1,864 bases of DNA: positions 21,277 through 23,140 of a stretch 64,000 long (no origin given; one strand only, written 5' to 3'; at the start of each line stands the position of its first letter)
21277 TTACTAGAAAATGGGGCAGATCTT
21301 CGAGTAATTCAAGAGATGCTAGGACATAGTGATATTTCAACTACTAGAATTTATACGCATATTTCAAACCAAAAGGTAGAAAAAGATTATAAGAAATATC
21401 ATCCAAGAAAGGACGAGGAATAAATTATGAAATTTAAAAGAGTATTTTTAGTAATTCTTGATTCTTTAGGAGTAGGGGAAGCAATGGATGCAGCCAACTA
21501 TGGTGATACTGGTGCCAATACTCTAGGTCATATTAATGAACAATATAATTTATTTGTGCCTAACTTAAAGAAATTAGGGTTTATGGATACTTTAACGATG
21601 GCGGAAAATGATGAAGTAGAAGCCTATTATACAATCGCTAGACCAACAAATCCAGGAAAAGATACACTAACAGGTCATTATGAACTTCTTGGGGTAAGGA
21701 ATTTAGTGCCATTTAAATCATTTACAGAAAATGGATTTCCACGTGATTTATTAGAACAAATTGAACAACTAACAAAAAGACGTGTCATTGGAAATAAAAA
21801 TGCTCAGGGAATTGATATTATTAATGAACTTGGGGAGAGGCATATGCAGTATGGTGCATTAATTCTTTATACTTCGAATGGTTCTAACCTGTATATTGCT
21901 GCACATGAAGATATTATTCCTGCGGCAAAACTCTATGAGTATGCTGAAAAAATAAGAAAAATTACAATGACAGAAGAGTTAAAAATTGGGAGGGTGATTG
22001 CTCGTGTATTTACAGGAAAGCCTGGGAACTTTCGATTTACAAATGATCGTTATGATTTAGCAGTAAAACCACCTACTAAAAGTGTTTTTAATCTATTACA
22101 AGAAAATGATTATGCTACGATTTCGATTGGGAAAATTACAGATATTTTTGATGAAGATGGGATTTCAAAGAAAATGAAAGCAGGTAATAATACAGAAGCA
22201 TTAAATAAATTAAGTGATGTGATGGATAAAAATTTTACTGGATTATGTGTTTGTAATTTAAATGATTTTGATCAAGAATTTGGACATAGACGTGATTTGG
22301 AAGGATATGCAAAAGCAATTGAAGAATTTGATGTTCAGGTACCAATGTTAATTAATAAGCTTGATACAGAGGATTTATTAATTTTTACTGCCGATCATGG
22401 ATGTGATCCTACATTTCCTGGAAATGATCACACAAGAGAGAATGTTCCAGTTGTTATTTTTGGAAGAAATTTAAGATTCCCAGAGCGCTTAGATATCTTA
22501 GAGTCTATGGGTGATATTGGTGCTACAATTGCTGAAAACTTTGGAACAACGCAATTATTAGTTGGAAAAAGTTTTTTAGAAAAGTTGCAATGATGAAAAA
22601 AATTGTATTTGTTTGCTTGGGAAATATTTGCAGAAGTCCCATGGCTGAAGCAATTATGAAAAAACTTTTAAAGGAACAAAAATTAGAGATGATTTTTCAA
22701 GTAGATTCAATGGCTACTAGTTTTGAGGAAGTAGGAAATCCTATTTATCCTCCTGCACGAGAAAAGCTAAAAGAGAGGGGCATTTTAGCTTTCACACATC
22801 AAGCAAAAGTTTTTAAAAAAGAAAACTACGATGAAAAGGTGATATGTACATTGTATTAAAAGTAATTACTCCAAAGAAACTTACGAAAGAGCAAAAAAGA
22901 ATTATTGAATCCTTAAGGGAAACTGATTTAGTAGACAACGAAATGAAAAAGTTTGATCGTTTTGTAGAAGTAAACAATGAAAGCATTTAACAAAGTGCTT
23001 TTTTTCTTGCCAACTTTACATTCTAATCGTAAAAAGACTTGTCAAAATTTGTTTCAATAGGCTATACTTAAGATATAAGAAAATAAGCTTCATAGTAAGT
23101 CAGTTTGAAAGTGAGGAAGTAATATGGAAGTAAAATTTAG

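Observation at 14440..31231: Perfect 8.4-kb tandem duplication carrying xerD, rarA, deoB, an ABC exporter, an LRR protein, GNAT and a hypothetical gene, with a 3-bp microhomology junction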

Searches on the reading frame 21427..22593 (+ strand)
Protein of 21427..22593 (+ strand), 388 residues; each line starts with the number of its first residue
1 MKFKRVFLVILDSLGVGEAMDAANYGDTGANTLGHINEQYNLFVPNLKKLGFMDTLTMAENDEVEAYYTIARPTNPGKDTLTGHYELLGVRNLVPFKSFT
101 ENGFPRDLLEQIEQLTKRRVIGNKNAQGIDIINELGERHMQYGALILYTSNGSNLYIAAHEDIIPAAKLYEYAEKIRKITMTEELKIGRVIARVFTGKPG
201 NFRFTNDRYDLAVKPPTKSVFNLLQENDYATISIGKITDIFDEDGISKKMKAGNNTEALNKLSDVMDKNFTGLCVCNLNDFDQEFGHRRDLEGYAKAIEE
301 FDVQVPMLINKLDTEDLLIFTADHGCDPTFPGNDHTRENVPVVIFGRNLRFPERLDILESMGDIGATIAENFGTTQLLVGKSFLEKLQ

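Call 9: search_protein_families(library=pfam, proteins=[window:21427-22593:+])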
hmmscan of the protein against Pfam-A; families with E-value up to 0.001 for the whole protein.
window:21427-22593:+ (388 aa): 1 family
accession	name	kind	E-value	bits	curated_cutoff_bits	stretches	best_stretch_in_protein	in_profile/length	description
PF01676.23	Metalloenzyme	-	9.9e-43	146.9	24.3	1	4-374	1-250/252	Metalloenzyme superfamily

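Call 11: find_related_loci(query=window:21427-22593:+, collection=genome_contigs, flank=10000)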
Query window:21427-22593:+ (388 aa) in genome_contigs; peptide patterns used: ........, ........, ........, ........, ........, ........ (x = any residue, [..] = any of these).
598 stretches matched a pattern (row limit reached: there are more); 546 encode a relative of the query (tblastn E <= 1e-3); the best 80 are kept; 80 distinct loci.
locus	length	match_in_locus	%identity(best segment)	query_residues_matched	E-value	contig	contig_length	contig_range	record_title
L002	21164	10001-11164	92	1-388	0e+0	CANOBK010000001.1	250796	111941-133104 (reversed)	MAG TPA_asm: uncultured Bacillales bacterium isolate SRR19759455_bin.3_metawrap_v1.3_MAG genome assembly, contig: NODE.2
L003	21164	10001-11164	89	1-388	0e+0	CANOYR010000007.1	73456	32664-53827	MAG TPA_asm: uncultured Bacillales bacterium isolate SRR15604567_bin.71_metawrap_v1.3_MAG genome assembly, contig: NODE.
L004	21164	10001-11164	86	1-388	0e+0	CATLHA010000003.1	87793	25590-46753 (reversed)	MAG TPA_asm: uncultured Bacillales bacterium isolate MGG03199_1680015500 genome assembly, contig: ERR2497919_34, whole g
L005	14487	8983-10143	82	1-388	0e+0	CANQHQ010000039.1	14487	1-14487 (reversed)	MAG: uncultured Bacilli bacterium isolate Lapin-030__bin17 genome assembly, contig: Lapin-030__NODE_5696_length_14487_co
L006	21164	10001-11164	77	1-388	0e+0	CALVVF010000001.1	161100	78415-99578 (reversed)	MAG: uncultured Bacilli bacterium isolate BRZ_QR__bin83 genome assembly, contig: BRZ_QR__NODE_44_length_161100_cov_8.527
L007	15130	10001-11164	77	1-388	0e+0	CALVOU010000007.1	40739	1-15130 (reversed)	MAG: uncultured Bacilli bacterium isolate BRZ_II__bin7 genome assembly, contig: BRZ_II__NODE_1271_length_40739_cov_8.225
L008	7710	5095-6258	76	1-388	0e+0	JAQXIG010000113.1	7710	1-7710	MAG: bacterium isolate SUG1219 k141_8205174, whole genome shotgun sequence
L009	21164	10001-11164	74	1-388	0e+0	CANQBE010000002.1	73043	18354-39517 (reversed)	MAG: uncultured Bacilli bacterium isolate Lapin-002__bin106 genome assembly, contig: Lapin-002__NODE_431_length_73043_co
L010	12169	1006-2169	71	1-388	0e+0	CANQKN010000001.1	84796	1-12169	MAG: uncultured Bacilli bacterium isolate Lapin-017__bin57 genome assembly, contig: Lapin-017__NODE_108_length_84796_cov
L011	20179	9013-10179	71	1-388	0e+0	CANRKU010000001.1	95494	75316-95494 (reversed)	MAG: uncultured Bacilli bacterium isolate Lapin-033__bin46 genome assembly, contig: Lapin-033__NODE_128_length_95494_cov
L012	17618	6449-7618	72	1-388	0e+0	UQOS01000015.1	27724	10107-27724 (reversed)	uncultured Tenericutes bacterium isolate UMGS484 genome assembly, contig: NODE_1005_length_27724_cov_5.466416, whole gen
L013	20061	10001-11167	66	1-388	4e-179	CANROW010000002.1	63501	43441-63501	MAG: uncultured Bacilli bacterium isolate Lapin-020__bin10 genome assembly, contig: Lapin-020__NODE_419_length_63501_cov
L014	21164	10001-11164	65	1-388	1e-175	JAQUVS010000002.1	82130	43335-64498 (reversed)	MAG: Bacilli bacterium isolate STD2_172 NODE_928_length_82130_cov_9.643391_Sandtown_D2, whole genome shotgun sequence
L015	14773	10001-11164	59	1-388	1e-148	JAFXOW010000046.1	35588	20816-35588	MAG: Bacilli bacterium isolate RGIG6611 Sheep_Rumen-1__c909347, whole genome shotgun sequence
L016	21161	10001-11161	54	1-388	9e-142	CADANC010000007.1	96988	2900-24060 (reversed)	MAG: uncultured Erysipelotrichaceae bacterium isolate RUG13444 genome assembly, contig: RUG13444_asm_7, whole genome sho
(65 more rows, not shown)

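Call 30: find_encoding_contigs(protein=window:21427-22593:+, flank=10000, max_places=10)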
Protein window:21427-22593:+ (388 aa): 20 contigs read that carry it; 10 places shown.
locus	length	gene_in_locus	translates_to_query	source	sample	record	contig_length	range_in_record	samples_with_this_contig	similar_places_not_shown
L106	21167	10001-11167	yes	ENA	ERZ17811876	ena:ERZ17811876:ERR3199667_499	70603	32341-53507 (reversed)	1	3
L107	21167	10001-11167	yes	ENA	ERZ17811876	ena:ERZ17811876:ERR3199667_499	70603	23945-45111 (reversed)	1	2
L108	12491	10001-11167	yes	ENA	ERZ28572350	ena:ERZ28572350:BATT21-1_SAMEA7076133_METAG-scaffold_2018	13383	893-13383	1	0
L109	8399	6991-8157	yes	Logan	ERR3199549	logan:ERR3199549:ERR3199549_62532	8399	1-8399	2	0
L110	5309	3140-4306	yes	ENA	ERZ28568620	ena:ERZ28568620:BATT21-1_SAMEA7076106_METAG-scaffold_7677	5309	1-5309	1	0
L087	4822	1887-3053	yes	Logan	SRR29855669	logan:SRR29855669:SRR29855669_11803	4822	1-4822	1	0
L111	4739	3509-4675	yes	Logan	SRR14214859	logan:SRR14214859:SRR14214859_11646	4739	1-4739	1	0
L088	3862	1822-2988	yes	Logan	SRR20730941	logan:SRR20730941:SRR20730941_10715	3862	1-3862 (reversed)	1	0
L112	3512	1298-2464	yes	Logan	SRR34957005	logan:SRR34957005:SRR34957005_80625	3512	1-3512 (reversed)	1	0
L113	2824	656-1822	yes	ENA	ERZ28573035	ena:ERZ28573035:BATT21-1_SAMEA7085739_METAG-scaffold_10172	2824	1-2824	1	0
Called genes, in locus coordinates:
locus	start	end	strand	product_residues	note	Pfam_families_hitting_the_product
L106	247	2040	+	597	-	PF08439:Peptidase_M3_N, PF01432:Peptidase_M3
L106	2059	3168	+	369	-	PF00226:DnaJ, PF01556:DnaJ_C, PF00684:DnaJ_CXXCXGXG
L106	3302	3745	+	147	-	PF13527:Acetyltransf_9, PF00583:Acetyltransf_1, PF13673:Acetyltransf_10, PF13508:Acetyltransf_7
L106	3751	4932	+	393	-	-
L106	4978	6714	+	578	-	PF00664:ABC_membrane, PF13304:AAA_21 (faint), PF02463:SMC_N (faint), PF00005:ABC_tran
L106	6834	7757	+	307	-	PF12799:LRR_4 (faint), PF25019:LRR_R13L1-DRL21 (faint), PF13855:LRR_8 (faint)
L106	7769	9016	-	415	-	PF05496:RuvB_N, PF00004:AAA, PF16193:AAA_assoc_2, PF12002:MgsA_C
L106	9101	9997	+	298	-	PF02899:Phage_int_SAM_1, PF22823:MrpR_C_cat (faint), PF00589:Phage_integrase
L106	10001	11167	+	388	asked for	PF01676:Metalloenzyme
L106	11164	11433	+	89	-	PF01451:LMWPc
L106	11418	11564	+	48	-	-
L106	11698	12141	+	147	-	PF13527:Acetyltransf_9, PF00583:Acetyltransf_1, PF13673:Acetyltransf_10, PF13508:Acetyltransf_7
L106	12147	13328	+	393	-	-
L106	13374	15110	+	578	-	PF00664:ABC_membrane, PF13304:AAA_21 (faint), PF02463:SMC_N (faint), PF00005:ABC_tran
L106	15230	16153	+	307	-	PF12799:LRR_4 (faint), PF25019:LRR_R13L1-DRL21 (faint), PF13855:LRR_8 (faint)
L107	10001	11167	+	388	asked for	PF01676:Metalloenzyme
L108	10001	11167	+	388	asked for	PF01676:Metalloenzyme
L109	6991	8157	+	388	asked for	PF01676:Metalloenzyme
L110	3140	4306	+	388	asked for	PF01676:Metalloenzyme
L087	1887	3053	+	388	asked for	PF01676:Metalloenzyme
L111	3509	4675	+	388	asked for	PF01676:Metalloenzyme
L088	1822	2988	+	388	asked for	PF01676:Metalloenzyme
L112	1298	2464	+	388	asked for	PF01676:Metalloenzyme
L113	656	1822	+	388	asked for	PF01676:Metalloenzyme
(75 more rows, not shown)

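Call 31: search_protein_families(library=ncbifam, proteins=[window:21427-22593:+], max_evalue=0.00001)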
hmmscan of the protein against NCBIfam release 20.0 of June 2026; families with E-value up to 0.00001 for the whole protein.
window:21427-22593:+ (388 aa): 5 families
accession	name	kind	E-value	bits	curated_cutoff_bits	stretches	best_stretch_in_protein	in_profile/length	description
NF003766.0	PRK05362.1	equivalog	7.1e-139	462.9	256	1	2-387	2-395/396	phosphopentomutase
TIGR01696.1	deoB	equivalog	1.3e-132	442.2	341.2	1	5-382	1-381/381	phosphopentomutase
NF009049.0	PRK12383.1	equivalog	1.8e-48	165.5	254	2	218-387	234-401/408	phosphopentomutase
TIGR00306.2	apgM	subfamily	3.8e-08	32.7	320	1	273-348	293-369/403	2,3-bisphosphoglycerate-independent phosphoglycerate mutase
NF003104.0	PRK04024.1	equivalog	1.9e-07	30.2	489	1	239-350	265-371/412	2,3-bisphosphoglycerate-independent phosphoglycerate mutase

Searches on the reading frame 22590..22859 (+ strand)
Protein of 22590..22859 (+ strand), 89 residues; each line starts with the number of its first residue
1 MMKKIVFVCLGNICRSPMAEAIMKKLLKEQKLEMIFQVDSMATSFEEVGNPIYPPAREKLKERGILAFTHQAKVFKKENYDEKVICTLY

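Call 8: find_encoding_contigs(protein=window:22590-22859:+, flank=10000, max_places=10)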
Protein window:22590-22859:+ (89 aa): 3 contigs read that carry it; 1 place shown.
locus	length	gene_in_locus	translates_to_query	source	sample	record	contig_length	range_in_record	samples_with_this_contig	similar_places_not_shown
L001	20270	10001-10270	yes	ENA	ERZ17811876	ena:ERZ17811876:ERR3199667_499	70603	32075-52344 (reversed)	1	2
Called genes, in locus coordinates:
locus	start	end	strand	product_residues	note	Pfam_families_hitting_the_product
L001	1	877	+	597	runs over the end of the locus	PF08439:Peptidase_M3_N, PF01432:Peptidase_M3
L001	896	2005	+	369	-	PF00226:DnaJ, PF01556:DnaJ_C, PF00684:DnaJ_CXXCXGXG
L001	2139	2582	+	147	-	PF13527:Acetyltransf_9, PF00583:Acetyltransf_1, PF13673:Acetyltransf_10, PF13508:Acetyltransf_7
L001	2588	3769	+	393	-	-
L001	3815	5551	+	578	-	PF00664:ABC_membrane, PF13304:AAA_21 (faint), PF02463:SMC_N (faint), PF00005:ABC_tran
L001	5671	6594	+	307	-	PF12799:LRR_4 (faint), PF25019:LRR_R13L1-DRL21 (faint), PF13855:LRR_8 (faint)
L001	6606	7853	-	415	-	PF05496:RuvB_N, PF00004:AAA, PF16193:AAA_assoc_2, PF12002:MgsA_C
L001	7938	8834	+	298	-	PF02899:Phage_int_SAM_1, PF22823:MrpR_C_cat (faint), PF00589:Phage_integrase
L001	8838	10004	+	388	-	PF01676:Metalloenzyme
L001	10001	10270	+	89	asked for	PF01451:LMWPc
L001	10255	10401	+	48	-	-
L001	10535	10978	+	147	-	PF13527:Acetyltransf_9, PF00583:Acetyltransf_1, PF13673:Acetyltransf_10, PF13508:Acetyltransf_7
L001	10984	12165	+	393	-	-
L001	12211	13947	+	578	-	PF00664:ABC_membrane, PF13304:AAA_21 (faint), PF02463:SMC_N (faint), PF00005:ABC_tran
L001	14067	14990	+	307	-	PF12799:LRR_4 (faint), PF25019:LRR_R13L1-DRL21 (faint), PF13855:LRR_8 (faint)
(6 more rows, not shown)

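Call 10: list_cluster_members(proteins=[window:22590-22859:+, window:30986-31441:+, window:13485-14594:+, window:21427-22593:+, window:18260-19183:+, window:15177-16358:+])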
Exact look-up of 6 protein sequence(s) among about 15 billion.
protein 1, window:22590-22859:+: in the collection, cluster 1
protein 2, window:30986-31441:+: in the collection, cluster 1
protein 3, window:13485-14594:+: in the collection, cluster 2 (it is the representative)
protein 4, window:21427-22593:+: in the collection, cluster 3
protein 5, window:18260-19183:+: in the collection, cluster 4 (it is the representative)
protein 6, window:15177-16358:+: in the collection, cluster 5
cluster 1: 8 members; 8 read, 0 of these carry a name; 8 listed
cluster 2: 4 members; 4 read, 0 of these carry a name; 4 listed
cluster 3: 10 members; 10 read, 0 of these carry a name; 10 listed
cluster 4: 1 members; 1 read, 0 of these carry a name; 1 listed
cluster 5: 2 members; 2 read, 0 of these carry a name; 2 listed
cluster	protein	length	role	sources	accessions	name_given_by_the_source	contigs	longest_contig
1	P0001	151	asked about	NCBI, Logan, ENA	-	-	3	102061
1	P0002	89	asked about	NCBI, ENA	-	-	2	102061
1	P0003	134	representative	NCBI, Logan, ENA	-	-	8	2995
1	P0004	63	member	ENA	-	-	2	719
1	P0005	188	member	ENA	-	-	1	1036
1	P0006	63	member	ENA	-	-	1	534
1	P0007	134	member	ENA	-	-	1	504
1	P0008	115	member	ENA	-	-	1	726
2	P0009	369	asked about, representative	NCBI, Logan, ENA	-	-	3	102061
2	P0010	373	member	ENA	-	-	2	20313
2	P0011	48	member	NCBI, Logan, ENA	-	-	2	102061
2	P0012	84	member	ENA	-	-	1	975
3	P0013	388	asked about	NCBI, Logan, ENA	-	-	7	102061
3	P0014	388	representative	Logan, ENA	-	-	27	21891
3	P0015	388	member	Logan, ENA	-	-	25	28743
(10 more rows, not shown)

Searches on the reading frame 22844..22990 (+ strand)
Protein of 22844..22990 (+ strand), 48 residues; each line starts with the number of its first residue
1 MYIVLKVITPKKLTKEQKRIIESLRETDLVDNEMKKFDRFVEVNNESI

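Call 12: find_encoding_contigs(protein=window:22844-22990:+, flank=10000, max_places=10)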
Protein window:22844-22990:+ (48 aa): 4 contigs read that carry it; 2 places shown.
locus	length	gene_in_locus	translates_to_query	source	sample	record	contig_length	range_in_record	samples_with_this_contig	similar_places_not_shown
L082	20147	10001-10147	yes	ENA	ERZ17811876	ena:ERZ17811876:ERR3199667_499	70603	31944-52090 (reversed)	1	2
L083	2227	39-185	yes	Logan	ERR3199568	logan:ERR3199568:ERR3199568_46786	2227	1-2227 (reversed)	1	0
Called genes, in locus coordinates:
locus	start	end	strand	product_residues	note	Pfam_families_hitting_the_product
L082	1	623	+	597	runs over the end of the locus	PF08439:Peptidase_M3_N, PF01432:Peptidase_M3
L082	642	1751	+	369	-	PF00226:DnaJ, PF01556:DnaJ_C, PF00684:DnaJ_CXXCXGXG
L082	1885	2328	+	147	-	PF13527:Acetyltransf_9, PF00583:Acetyltransf_1, PF13673:Acetyltransf_10, PF13508:Acetyltransf_7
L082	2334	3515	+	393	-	-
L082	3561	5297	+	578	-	PF00664:ABC_membrane, PF13304:AAA_21 (faint), PF02463:SMC_N (faint), PF00005:ABC_tran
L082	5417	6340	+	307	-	PF12799:LRR_4 (faint), PF25019:LRR_R13L1-DRL21 (faint), PF13855:LRR_8 (faint)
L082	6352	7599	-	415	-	PF05496:RuvB_N, PF00004:AAA, PF16193:AAA_assoc_2, PF12002:MgsA_C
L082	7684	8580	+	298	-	PF02899:Phage_int_SAM_1, PF22823:MrpR_C_cat (faint), PF00589:Phage_integrase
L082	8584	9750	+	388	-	PF01676:Metalloenzyme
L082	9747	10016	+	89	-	PF01451:LMWPc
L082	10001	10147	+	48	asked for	-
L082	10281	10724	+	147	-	PF13527:Acetyltransf_9, PF00583:Acetyltransf_1, PF13673:Acetyltransf_10, PF13508:Acetyltransf_7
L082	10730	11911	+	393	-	-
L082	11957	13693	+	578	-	PF00664:ABC_membrane, PF13304:AAA_21 (faint), PF02463:SMC_N (faint), PF00005:ABC_tran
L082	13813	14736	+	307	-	PF12799:LRR_4 (faint), PF25019:LRR_R13L1-DRL21 (faint), PF13855:LRR_8 (faint)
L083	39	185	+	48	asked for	-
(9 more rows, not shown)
